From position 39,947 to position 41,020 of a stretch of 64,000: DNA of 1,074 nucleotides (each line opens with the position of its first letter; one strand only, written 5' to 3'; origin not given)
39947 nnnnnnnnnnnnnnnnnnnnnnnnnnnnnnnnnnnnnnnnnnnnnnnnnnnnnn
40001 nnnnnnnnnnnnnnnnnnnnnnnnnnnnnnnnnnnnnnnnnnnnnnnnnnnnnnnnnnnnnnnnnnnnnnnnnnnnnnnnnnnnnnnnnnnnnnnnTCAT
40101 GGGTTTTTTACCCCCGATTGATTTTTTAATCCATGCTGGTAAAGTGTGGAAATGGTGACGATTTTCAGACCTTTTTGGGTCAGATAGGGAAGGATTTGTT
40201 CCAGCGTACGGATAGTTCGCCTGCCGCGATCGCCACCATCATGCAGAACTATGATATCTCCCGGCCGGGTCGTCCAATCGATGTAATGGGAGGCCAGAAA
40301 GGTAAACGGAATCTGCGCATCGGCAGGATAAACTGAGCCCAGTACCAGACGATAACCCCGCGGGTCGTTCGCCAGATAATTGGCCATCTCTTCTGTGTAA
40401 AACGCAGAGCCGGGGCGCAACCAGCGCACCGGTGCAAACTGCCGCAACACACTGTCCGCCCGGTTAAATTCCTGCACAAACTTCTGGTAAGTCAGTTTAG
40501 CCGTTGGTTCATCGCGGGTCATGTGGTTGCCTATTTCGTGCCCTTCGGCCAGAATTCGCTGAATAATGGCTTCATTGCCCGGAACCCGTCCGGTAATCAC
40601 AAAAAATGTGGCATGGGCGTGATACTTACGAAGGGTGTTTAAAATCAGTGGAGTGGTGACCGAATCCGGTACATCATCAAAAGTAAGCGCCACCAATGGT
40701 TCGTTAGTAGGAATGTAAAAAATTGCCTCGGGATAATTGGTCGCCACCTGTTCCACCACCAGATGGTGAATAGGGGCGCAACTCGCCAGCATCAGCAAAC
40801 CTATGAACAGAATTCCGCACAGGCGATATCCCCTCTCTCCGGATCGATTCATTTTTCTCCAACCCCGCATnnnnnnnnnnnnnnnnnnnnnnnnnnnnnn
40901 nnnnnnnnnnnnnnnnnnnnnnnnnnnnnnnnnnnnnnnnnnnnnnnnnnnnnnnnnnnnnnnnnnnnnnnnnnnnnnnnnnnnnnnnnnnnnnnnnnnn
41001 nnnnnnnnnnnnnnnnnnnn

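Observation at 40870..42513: Transmembrane Cache sensor wired directly to a Schlafen/AlbA_2 domain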

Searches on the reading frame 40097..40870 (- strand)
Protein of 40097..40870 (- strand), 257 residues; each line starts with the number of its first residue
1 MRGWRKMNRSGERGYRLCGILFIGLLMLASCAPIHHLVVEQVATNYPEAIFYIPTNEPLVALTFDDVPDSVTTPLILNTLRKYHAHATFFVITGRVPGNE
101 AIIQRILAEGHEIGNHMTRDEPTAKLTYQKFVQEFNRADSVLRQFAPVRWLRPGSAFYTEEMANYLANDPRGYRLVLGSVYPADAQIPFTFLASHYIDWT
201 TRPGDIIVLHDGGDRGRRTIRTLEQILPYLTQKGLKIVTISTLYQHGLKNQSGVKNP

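Call 20: search_protein_families(library=pfam, proteins=[window:40097-40870:-], max_evalue=0.01)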
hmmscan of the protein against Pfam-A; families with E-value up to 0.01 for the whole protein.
window:40097-40870:- (257 aa): 1 family
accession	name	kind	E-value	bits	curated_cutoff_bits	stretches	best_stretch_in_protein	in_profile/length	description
PF01522.26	Polysacc_deac_1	-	3.2e-24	85.7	23.1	1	54-167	3-117/124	Polysaccharide deacetylase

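Call 72: search_protein_families(library=padloc, proteins=[window:40097-40870:-], max_evalue=0.001)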
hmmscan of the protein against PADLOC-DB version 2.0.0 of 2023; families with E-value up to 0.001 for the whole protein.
window:40097-40870:- (257 aa): 0 families
